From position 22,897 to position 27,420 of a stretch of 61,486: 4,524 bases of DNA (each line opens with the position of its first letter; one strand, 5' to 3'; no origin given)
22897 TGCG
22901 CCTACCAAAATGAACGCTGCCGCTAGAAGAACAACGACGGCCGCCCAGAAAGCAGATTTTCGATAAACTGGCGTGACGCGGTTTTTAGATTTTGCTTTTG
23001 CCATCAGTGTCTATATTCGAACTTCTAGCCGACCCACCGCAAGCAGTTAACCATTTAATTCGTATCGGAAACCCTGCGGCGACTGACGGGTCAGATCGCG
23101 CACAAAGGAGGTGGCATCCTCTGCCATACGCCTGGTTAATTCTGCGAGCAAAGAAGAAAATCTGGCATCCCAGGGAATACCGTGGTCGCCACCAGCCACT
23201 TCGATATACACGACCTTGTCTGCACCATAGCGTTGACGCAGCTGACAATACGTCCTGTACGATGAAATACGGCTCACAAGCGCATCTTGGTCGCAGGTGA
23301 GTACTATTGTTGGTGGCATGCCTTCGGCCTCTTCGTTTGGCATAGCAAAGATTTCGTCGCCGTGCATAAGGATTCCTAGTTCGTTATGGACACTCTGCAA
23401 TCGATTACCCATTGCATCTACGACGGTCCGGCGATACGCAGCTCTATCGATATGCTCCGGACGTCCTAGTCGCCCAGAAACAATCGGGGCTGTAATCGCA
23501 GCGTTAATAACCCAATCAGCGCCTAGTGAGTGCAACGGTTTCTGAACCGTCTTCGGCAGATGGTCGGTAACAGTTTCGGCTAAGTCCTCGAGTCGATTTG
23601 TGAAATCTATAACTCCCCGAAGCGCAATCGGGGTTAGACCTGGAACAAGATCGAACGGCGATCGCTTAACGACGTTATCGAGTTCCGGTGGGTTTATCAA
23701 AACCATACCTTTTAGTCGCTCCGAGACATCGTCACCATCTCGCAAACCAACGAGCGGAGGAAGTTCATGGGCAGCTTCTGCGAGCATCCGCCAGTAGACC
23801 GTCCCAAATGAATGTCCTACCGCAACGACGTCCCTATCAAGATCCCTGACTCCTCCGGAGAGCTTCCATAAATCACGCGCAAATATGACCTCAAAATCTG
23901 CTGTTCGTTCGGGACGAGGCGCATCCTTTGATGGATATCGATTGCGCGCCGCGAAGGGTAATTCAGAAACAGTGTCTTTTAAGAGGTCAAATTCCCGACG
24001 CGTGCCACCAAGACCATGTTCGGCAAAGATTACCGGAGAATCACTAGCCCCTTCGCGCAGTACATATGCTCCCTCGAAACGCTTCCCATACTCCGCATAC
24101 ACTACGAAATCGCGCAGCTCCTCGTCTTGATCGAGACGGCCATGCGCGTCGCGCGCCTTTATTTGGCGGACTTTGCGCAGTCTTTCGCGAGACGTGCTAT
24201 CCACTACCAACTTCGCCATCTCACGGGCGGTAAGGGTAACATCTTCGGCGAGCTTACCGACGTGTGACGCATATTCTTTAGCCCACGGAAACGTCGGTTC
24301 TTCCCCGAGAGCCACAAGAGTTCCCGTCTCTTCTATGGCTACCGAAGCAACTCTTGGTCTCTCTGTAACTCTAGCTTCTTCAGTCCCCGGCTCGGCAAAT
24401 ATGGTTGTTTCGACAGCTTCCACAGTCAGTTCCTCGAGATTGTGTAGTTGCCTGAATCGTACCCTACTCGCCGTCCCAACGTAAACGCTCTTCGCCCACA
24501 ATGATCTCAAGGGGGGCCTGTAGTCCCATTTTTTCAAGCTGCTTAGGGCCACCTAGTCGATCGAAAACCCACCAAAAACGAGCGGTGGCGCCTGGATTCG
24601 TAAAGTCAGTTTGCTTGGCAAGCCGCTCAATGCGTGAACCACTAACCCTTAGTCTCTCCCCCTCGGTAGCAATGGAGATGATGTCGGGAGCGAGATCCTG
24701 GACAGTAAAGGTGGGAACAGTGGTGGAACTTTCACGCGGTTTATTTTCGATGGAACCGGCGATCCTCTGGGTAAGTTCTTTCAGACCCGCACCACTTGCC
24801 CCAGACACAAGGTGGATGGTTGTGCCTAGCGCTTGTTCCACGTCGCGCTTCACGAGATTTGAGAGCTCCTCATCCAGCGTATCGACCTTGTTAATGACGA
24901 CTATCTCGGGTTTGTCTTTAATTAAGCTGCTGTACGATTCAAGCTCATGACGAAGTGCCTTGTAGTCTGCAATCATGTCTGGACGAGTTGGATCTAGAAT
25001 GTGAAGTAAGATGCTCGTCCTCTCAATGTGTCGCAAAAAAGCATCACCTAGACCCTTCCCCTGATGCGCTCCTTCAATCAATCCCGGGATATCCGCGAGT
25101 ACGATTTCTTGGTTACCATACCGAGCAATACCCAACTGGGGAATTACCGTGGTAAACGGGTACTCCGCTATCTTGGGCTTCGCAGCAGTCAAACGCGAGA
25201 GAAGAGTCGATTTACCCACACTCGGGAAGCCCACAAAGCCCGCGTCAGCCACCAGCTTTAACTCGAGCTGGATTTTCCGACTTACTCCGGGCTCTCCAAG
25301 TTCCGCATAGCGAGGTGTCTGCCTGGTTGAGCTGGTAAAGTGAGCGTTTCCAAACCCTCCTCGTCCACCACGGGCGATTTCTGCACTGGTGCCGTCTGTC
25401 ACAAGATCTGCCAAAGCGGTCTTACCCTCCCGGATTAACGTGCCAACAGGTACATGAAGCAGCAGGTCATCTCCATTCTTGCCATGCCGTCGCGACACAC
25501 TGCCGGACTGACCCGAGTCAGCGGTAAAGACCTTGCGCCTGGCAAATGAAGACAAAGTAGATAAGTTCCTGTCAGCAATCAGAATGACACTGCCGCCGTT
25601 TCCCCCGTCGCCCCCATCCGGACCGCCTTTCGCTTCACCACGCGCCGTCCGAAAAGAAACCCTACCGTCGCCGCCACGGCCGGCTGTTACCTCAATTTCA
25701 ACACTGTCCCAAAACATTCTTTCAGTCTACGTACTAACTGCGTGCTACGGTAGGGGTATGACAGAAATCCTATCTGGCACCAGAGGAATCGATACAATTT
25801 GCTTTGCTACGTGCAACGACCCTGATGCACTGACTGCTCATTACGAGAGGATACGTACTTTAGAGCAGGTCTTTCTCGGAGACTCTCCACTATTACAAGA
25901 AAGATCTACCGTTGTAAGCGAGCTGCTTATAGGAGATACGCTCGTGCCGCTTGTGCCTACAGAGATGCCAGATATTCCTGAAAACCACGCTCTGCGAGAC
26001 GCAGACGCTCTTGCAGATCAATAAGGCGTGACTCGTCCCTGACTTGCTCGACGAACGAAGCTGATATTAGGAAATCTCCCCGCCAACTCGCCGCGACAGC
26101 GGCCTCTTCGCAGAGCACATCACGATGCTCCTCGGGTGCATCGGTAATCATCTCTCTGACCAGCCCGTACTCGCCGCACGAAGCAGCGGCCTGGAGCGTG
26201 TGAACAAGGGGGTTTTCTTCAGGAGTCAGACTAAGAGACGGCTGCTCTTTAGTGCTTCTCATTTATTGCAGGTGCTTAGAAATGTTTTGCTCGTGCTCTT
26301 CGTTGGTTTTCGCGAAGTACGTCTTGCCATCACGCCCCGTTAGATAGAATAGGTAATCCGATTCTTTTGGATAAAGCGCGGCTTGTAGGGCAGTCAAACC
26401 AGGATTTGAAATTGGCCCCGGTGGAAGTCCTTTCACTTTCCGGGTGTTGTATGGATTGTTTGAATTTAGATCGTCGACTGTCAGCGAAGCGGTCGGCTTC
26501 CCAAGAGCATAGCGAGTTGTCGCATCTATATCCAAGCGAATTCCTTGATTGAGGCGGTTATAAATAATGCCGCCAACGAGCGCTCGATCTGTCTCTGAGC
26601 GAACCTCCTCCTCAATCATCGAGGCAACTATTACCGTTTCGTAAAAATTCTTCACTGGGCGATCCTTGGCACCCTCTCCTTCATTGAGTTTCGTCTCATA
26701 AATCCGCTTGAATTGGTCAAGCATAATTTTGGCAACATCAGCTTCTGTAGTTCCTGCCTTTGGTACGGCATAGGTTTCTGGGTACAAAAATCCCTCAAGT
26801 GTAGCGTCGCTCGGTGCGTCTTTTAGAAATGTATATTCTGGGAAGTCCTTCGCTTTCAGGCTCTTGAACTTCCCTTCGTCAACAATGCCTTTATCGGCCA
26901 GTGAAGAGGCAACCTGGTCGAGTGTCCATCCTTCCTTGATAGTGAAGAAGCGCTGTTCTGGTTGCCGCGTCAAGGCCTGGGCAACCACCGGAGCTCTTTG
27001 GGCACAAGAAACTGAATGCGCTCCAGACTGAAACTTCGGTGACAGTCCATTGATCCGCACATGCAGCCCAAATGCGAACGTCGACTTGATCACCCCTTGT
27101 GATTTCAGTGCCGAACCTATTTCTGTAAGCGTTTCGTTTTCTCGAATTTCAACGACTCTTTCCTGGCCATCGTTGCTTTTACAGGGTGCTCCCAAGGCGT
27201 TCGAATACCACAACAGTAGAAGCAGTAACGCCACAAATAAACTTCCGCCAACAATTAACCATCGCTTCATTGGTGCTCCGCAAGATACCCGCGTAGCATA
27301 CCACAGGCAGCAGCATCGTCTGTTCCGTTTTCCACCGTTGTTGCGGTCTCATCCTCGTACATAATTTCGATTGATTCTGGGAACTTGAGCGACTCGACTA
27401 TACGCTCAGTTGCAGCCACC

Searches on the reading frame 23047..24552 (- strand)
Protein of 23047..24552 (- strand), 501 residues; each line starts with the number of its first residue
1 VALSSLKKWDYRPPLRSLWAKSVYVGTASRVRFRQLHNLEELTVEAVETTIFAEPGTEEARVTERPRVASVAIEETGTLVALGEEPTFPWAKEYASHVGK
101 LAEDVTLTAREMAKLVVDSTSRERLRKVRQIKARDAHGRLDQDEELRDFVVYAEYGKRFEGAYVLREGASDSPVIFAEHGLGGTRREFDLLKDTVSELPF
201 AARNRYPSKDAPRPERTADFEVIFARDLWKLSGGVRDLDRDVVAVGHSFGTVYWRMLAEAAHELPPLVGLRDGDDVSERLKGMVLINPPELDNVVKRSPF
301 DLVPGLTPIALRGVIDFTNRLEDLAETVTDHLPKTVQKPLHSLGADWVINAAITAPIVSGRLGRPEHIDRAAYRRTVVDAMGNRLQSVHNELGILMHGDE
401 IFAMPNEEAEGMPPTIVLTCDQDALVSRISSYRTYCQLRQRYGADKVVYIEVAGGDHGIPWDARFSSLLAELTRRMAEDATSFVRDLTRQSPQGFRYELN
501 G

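Call 31: search_protein_families(library=pfam, proteins=[window:23047-24552:-], max_evalue=0.00001)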
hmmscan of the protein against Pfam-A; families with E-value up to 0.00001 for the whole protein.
window:23047-24552:- (501 aa): 1 family
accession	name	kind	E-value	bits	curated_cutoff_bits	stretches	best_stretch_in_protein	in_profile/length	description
PF12697.13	Abhydrolase_6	-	2.2e-07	32.2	26.3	1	175-462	2-208/217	Alpha/beta hydrolase family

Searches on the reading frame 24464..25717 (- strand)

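Call 31: search_protein_families(library=pfam, proteins=[window:24464-25717:-], max_evalue=0.00001)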
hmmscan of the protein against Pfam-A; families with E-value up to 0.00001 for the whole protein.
window:24464-25717:- (417 aa): 4 families
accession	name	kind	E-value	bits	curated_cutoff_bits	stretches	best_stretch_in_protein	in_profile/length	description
PF01018.28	GTP1_OBG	-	2.5e-52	177.1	27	1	4-155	2-155/155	GTP1/OBG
PF01926.29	MMR_HSR1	-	5.4e-26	91.4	21.9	1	159-277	2-113/113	50S ribosome-binding GTPase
PF02421.24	FeoB_N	-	1.4e-13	51.1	27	1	161-319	5-156/156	Ferrous iron transport protein B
PF09269.16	DUF1967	-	3.9e-07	30.5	27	1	354-409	10-65/70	Domain of unknown function (DUF1967)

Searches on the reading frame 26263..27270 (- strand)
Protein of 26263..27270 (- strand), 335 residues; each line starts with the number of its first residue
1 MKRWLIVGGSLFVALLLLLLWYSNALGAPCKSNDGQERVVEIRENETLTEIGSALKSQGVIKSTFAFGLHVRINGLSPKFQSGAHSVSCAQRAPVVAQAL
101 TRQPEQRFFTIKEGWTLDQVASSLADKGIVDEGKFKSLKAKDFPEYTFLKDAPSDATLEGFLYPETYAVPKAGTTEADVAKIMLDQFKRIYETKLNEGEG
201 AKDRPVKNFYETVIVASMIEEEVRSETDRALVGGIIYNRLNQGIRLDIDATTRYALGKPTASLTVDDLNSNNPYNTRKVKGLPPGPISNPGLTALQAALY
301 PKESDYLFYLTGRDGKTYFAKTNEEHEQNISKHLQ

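Call 47: search_protein_families(library=pfam, proteins=[window:26263-27270:-], max_evalue=0.00001)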
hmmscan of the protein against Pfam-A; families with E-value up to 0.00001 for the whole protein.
window:26263-27270:- (335 aa): 1 family
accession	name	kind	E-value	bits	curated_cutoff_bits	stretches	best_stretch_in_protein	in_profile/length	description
PF02618.21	YceG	-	1.1e-75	255.1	32.4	1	40-332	1-275/275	YceG-like family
